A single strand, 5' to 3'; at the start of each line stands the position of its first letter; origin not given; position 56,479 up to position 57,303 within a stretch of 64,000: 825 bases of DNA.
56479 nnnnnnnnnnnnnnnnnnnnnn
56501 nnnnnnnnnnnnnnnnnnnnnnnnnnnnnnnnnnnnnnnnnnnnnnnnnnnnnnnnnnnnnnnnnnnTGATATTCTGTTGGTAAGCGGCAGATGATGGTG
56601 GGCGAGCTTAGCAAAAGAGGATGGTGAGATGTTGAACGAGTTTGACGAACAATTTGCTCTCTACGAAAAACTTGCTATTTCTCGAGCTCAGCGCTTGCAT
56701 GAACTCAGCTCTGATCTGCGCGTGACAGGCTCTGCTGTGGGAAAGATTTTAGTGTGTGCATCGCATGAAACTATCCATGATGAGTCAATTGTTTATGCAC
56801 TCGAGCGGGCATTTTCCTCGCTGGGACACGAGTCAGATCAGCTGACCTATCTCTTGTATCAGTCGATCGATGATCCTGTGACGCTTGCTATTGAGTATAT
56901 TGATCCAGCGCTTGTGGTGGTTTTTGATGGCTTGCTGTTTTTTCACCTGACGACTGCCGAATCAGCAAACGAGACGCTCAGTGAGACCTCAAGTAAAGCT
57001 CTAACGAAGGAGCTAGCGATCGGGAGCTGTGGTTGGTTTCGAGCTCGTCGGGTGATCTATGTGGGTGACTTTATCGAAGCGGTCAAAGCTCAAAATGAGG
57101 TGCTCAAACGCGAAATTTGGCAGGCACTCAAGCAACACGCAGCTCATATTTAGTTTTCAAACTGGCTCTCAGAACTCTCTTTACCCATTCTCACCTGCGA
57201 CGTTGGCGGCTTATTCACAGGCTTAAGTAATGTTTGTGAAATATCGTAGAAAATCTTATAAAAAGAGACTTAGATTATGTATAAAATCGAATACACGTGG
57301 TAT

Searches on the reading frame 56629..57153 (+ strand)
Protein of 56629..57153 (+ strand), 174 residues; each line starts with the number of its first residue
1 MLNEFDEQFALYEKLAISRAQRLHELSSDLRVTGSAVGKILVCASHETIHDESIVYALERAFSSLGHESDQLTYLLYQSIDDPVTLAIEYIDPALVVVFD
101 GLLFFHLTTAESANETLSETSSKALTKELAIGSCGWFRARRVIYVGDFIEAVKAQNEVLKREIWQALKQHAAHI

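Call 3: search_protein_families(library=pfam, proteins=[window:56629-57153:+], max_evalue=0.1)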
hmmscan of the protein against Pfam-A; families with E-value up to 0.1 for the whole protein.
window:56629-57153:+ (174 aa): 0 families

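Call 4: search_protein_families(library=ncbifam, proteins=[window:56629-57153:+], max_evalue=0.1)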
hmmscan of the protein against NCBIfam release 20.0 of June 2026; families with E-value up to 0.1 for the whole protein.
window:56629-57153:+ (174 aa): 1 family
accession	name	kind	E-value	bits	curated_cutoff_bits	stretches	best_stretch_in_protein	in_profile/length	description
NF004497.0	PRK05844.1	equivalog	0.02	14.6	243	1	60-164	33-134/186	pyruvate flavodoxin oxidoreductase subunit gamma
